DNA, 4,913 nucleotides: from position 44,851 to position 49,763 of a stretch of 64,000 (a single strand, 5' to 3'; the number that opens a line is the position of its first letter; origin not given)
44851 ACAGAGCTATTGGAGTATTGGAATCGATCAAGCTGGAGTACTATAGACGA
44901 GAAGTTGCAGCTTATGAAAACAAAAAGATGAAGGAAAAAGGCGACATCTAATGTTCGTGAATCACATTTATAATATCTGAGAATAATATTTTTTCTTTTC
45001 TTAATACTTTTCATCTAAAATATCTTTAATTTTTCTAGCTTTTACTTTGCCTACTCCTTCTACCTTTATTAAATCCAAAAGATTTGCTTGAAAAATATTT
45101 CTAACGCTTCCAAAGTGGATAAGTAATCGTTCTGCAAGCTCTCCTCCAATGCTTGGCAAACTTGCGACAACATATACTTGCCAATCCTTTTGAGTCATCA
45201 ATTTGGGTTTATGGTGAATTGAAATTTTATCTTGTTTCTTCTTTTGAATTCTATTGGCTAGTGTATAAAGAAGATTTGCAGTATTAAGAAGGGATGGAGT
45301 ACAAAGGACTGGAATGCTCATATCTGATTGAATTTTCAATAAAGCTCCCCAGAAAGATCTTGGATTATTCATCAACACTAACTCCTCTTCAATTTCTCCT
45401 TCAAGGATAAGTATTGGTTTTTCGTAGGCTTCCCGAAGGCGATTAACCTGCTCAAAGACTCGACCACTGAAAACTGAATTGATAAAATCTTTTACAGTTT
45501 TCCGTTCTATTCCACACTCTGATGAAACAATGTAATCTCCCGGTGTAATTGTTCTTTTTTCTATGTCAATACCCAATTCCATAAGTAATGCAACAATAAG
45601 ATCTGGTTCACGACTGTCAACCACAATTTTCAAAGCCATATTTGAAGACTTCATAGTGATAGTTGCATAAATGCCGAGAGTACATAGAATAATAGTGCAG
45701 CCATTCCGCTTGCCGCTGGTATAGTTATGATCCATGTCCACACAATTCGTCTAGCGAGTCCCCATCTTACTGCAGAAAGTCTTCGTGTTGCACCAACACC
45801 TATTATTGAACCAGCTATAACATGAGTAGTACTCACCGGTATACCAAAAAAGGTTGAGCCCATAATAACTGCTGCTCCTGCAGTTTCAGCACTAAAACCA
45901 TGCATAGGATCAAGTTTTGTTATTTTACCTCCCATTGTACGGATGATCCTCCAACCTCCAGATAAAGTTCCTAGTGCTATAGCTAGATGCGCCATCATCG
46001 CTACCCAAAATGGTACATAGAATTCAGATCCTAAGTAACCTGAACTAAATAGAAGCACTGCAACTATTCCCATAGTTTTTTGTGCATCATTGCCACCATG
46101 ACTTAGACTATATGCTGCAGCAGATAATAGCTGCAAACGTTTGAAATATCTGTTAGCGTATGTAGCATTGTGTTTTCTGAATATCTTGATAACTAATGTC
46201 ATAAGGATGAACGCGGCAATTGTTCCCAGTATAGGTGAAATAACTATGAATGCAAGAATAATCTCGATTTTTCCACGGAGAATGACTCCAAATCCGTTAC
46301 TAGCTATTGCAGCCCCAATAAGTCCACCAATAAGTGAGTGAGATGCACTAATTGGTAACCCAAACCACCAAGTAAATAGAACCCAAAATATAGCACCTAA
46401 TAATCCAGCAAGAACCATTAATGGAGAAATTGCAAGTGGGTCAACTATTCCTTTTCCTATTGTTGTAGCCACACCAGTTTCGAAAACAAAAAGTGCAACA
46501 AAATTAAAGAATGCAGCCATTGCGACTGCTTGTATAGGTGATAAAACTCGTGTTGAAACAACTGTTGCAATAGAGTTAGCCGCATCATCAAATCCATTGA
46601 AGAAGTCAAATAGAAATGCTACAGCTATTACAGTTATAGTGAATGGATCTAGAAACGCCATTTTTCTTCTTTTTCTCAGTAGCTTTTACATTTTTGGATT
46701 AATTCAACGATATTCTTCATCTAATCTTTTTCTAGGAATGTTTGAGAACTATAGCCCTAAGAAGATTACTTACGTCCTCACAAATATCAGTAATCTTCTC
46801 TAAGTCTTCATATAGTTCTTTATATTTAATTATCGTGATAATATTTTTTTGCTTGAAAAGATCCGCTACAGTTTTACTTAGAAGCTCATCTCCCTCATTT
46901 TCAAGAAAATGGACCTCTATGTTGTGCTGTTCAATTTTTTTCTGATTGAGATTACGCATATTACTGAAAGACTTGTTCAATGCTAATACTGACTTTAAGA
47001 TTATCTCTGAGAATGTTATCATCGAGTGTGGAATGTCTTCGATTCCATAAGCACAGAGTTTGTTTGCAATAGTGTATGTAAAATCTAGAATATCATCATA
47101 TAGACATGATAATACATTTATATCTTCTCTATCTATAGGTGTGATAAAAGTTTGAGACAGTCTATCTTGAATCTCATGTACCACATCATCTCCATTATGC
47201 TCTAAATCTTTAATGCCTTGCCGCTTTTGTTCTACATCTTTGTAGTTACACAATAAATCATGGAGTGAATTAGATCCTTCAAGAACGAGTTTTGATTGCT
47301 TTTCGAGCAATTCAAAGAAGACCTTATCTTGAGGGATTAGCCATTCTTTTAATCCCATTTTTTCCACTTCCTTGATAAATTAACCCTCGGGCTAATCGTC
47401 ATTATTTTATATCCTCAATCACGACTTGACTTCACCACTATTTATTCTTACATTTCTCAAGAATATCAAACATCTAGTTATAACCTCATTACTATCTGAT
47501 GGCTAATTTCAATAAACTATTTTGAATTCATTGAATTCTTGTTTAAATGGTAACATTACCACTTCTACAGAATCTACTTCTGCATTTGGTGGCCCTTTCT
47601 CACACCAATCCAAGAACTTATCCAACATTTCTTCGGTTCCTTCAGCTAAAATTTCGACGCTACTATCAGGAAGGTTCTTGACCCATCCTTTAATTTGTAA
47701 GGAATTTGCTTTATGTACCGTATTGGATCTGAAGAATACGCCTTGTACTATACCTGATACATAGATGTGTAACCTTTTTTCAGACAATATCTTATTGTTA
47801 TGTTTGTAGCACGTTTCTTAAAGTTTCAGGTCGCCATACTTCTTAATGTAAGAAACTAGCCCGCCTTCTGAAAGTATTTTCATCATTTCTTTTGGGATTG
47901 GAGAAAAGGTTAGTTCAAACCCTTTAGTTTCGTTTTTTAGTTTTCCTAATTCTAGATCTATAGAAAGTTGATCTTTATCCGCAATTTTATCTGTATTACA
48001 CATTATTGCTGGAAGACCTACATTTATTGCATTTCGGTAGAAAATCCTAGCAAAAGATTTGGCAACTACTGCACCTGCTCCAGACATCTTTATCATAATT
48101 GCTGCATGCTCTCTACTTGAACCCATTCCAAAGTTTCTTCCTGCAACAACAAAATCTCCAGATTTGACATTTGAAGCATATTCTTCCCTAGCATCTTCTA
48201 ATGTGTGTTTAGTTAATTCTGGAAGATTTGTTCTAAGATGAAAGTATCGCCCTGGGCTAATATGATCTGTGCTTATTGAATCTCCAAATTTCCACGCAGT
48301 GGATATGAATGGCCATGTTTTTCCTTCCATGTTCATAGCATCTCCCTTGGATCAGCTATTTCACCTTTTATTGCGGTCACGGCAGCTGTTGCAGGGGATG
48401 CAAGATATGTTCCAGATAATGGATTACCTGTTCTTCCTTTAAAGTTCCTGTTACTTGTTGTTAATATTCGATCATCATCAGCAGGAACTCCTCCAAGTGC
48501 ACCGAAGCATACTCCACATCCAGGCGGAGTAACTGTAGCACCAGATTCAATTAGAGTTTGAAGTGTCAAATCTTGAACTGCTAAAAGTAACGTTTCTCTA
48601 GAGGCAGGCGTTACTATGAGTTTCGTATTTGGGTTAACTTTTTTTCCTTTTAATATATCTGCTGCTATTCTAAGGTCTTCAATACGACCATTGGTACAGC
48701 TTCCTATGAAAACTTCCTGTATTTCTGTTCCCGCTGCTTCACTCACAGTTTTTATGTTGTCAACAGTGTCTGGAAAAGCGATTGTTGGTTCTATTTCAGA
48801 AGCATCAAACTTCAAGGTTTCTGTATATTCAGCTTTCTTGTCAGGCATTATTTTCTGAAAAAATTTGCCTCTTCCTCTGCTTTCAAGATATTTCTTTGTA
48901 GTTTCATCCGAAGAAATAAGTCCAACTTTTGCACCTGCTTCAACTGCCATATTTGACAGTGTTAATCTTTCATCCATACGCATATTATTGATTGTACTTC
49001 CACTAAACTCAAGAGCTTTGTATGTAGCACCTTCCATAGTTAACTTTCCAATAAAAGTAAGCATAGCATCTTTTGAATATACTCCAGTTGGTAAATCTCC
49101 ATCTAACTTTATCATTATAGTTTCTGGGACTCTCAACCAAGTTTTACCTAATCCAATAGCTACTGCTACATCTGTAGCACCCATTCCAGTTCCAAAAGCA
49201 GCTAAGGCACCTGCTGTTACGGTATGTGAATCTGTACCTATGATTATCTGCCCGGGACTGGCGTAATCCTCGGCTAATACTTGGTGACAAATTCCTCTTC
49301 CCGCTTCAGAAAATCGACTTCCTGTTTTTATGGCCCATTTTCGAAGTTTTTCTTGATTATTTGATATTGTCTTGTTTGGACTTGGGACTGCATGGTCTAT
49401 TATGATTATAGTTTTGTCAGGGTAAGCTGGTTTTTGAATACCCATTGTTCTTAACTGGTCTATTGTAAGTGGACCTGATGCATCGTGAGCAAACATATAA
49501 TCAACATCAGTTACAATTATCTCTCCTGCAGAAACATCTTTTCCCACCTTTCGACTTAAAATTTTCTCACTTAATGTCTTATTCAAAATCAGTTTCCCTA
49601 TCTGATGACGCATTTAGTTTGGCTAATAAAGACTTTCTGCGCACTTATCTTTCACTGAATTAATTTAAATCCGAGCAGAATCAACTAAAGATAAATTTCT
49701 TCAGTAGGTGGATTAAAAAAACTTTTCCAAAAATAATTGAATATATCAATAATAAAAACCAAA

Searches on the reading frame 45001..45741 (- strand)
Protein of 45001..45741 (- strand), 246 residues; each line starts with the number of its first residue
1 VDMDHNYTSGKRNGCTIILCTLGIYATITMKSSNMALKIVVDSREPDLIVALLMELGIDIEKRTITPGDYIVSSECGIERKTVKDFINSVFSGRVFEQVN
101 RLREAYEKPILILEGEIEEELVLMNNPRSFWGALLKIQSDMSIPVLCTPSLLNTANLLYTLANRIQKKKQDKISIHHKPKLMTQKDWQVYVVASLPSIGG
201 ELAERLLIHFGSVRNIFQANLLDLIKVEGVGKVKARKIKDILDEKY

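Call 79: search_protein_families(library=pfam, proteins=[window:45001-45741:-], max_evalue=0.0001)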
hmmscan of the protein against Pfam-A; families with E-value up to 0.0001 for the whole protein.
window:45001-45741:- (246 aa): 4 families
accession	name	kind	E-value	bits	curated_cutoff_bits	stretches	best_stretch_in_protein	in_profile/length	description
PF02732.21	ERCC4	-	2.6e-24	86.2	24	1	41-161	1-140/140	ERCC4 domain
PF12826.13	HHH_2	-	1e-07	32.4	27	1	194-243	7-56/64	Helix-hairpin-helix motif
PF14520.12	HHH_5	-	5.4e-07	30.4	27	1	193-242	5-55/57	Helix-hairpin-helix domain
PF00633.29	HHH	-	5.6e-05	23.2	24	0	213-240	2-29/30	Helix-hairpin-helix motif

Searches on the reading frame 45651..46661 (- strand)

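Call 56: search_protein_families(library=pfam, proteins=[window:45651-46661:-], max_evalue=0.00001)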
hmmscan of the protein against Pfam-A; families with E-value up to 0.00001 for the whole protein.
window:45651-46661:- (336 aa): 1 family
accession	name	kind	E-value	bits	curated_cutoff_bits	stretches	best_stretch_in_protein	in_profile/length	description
PF01384.25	PHO4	-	2.1e-94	316.8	33.7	1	22-320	1-349/350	Phosphate transporter family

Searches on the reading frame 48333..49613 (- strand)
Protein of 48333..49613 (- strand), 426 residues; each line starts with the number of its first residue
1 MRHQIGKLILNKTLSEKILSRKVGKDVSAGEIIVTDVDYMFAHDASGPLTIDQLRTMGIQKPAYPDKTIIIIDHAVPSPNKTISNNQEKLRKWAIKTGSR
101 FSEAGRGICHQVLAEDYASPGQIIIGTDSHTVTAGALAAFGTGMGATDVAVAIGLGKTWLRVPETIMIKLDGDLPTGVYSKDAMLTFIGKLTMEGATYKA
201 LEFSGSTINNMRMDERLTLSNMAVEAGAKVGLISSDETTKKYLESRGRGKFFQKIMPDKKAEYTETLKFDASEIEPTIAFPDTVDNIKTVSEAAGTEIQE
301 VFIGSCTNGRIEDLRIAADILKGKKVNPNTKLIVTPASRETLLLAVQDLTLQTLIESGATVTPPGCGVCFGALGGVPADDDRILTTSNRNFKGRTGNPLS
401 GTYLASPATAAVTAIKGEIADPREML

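Call 56: search_protein_families(library=pfam, proteins=[window:48333-49613:-], max_evalue=0.00001)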
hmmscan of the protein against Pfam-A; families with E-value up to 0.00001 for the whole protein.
window:48333-49613:- (426 aa): 1 family
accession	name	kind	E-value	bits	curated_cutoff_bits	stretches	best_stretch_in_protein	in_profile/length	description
PF00330.25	Aconitase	-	1.6e-99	334.4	28.7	1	16-417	1-463/463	Aconitase family (aconitate hydratase)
